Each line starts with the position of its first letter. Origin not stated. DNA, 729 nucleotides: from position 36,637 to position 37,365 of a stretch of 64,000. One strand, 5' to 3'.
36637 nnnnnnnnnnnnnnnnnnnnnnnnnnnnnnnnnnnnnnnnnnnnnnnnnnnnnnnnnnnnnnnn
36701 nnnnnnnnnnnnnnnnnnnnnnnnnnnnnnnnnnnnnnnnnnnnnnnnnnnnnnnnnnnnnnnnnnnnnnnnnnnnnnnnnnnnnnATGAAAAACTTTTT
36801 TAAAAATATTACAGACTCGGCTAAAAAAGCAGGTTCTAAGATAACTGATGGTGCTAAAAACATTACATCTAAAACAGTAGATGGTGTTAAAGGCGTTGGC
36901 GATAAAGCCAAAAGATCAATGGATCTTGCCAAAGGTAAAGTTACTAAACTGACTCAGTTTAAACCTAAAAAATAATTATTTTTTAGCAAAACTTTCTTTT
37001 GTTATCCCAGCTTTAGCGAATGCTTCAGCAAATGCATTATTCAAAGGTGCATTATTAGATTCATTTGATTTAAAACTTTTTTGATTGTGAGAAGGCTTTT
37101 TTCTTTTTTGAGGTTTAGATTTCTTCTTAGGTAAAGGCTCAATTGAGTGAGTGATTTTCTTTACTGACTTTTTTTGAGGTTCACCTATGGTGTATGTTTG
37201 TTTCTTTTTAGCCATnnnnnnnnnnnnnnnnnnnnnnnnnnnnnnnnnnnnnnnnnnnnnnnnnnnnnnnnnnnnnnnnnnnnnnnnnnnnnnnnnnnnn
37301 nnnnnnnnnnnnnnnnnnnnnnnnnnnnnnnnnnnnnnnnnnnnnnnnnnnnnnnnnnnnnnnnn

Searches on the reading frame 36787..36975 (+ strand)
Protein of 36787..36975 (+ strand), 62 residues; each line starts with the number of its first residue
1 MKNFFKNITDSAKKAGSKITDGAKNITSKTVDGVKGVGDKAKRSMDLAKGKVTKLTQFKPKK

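Call 9: search_protein_families(library=phrogs, proteins=[window:36787-36975:+], max_evalue=0.01)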
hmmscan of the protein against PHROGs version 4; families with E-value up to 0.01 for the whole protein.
window:36787-36975:+ (62 aa): 1 family
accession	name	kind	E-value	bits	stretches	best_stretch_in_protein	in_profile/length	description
phrog_15654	-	unknown function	0.0016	17.6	1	8-46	508-546/657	-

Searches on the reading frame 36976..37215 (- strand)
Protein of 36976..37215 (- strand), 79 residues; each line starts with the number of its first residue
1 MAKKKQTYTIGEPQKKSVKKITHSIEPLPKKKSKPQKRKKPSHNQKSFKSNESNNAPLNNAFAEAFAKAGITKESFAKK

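Call 9: search_protein_families(library=phrogs, proteins=[window:36976-37215:-], max_evalue=0.01)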
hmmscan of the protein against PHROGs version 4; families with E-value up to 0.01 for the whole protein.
window:36976-37215:- (79 aa): 0 families

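Call 10: search_protein_families(library=pfam, proteins=[window:36976-37215:-], max_evalue=0.01)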
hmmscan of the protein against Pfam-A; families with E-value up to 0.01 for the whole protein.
window:36976-37215:- (79 aa): 0 families

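Call 12: search_dna_similar(query=window:36976-37215:-, collection=phages, mode=protein, max_rows=30, max_evalue=0.01)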
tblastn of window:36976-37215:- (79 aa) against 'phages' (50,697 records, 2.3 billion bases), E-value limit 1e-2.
No match.

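Call 16: find_related_loci(query=window:36976-37215:-, collection=viral_contigs, flank=3000)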
Query window:36976-37215:- (79 aa) in viral_contigs; peptide patterns used: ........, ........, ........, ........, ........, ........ (x = any residue, [..] = any of these).
51 stretches matched a pattern, but none encodes a relative of the query by tblastn (E <= 1e-3).

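Call 25: find_homologous_proteins(query=window:36976-37215:-, max_evalue=0.01)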
Query window:36976-37215:- (79 aa): 8 proteins with E <= 0.01 among 12 candidates. Only proteins of 43 to 139 residues were searched: fused or split forms outside these lengths cannot appear, so this answer is no evidence that the protein stands alone or is whole; lengths 'longer' or 'shorter' looks for them.
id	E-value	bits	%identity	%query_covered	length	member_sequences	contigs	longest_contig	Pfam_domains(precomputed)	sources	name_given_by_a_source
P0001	3.7e-40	152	100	100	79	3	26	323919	-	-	-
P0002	1.2e-31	125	84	100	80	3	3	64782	-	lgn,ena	-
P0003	6.2e-28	114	78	100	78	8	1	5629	-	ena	-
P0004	1.5e-21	94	68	100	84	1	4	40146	-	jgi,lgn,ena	jgi:hypothetical protein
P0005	3.7e-15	73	55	100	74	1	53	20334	-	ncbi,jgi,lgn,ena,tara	tara:strand:- start:478 stop:702 length:225 start_codon:yes stop_codon:yes gene_type:complete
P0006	6.8e-15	73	58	100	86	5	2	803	-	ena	-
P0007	9.4e-14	69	50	100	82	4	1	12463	-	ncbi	-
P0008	1.9e-13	68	53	100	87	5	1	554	-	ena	-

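Call 30: find_encoding_contigs(protein=P0002, flank=2500, max_places=3)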
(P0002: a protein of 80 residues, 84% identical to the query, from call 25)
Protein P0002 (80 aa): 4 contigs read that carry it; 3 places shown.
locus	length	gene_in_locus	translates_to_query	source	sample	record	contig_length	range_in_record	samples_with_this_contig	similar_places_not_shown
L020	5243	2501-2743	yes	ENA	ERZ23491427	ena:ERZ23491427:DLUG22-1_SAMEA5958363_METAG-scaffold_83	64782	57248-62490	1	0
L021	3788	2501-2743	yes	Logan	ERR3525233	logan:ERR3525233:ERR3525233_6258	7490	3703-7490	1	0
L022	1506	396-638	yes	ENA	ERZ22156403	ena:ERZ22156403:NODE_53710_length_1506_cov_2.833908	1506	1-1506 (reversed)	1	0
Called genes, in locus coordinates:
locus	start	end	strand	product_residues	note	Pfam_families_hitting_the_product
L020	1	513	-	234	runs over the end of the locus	-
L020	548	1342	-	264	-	-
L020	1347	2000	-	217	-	-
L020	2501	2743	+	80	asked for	-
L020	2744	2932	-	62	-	-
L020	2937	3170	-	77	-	-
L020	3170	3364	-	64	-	-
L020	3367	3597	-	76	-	PF01197:Ribosomal_L31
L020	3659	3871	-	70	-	-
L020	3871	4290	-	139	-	-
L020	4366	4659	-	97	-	-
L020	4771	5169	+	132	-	-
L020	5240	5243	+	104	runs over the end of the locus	-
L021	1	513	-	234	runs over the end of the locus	-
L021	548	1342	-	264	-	-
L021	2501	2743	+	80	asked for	-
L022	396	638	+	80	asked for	-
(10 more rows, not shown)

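Call 31: find_encoding_contigs(protein=P0003, flank=2500, max_places=3)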
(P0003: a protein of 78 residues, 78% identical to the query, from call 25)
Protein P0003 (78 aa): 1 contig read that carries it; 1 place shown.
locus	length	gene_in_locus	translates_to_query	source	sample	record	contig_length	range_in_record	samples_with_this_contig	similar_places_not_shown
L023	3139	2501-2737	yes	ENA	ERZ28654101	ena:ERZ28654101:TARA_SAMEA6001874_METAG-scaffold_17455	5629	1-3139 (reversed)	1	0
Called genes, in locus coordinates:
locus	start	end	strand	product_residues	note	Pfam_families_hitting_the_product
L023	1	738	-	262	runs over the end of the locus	-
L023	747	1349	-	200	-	-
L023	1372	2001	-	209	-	-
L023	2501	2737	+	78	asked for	-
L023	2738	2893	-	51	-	-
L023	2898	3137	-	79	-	?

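Call 32: find_encoding_contigs(protein=P0004, flank=2500, max_places=3)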
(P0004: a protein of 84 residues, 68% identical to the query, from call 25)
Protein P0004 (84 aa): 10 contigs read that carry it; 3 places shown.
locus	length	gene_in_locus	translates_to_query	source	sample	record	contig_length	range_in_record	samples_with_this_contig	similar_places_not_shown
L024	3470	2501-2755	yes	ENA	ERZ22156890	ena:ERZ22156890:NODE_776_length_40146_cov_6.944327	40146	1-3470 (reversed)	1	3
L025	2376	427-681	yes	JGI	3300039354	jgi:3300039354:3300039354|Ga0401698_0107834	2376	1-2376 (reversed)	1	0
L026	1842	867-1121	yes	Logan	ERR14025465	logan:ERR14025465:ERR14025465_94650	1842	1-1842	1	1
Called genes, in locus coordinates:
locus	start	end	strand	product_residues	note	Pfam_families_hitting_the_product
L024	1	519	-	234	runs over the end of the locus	-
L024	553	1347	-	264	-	-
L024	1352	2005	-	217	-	PF13419:HAD_2 (faint)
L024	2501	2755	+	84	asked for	-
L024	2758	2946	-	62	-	-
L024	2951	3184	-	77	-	-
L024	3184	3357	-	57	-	-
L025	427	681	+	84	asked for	-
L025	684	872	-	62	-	-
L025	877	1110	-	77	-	-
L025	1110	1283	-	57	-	-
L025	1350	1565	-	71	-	-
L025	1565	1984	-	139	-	-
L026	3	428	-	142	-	?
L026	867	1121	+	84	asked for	-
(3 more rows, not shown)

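Call 33: find_encoding_contigs(protein=P0005, flank=2500, max_places=4)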
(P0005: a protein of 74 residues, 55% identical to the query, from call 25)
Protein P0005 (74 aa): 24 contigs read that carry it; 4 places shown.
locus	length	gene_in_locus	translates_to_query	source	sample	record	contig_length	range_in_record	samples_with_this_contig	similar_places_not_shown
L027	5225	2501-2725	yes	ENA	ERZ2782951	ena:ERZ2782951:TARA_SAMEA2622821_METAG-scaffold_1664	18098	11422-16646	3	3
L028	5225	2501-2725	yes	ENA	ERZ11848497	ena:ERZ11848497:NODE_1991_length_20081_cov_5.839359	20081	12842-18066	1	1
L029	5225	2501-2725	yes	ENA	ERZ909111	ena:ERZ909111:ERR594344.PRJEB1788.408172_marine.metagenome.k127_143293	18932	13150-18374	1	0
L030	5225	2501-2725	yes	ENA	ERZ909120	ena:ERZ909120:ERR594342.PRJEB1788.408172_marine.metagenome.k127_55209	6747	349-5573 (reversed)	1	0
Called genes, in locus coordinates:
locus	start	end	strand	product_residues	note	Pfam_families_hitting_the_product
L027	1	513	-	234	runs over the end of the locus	-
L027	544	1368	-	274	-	-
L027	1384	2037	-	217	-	-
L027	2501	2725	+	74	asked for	-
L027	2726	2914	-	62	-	-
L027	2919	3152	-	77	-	-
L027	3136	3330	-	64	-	-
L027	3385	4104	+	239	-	PF00881:Nitroreductase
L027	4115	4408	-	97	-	-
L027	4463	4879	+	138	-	-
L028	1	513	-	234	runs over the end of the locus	-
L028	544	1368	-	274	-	-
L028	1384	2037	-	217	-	-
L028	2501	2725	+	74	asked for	-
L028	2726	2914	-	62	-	-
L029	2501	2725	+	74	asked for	-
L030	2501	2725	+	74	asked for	-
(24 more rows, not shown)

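Call 34: find_encoding_contigs(protein=P0007, flank=2500, max_places=3)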
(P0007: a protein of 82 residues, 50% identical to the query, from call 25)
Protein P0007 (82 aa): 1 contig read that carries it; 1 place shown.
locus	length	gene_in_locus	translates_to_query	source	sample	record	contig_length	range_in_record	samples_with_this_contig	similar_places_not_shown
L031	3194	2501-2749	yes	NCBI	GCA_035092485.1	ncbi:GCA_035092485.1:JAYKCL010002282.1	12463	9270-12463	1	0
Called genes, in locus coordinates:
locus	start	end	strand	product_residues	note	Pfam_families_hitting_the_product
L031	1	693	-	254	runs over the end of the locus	-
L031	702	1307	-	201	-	-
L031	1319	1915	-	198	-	-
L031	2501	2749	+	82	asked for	-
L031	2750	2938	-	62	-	-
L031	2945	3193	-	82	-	?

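Call 55: find_encoding_contigs(protein=P0006, flank=2500, max_places=3)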
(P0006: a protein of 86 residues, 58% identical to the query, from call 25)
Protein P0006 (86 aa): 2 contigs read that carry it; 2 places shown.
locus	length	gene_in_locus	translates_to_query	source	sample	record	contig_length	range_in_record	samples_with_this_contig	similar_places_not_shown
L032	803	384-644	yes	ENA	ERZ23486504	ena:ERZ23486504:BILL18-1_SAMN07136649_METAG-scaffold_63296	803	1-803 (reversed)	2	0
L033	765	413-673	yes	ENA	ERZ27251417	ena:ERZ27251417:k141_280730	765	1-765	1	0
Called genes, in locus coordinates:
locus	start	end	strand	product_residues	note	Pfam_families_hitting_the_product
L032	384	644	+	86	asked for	-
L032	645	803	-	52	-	?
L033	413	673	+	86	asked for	-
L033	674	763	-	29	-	?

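Call 56: find_encoding_contigs(protein=P0008, flank=2500, max_places=3)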
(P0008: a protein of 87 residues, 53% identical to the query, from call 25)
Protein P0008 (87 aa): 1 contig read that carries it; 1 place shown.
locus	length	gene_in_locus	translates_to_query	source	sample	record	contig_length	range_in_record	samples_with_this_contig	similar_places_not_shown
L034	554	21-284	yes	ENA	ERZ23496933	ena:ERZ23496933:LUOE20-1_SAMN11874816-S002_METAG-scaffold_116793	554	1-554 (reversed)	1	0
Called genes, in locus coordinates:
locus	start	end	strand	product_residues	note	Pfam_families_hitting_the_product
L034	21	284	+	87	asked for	-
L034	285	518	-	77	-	-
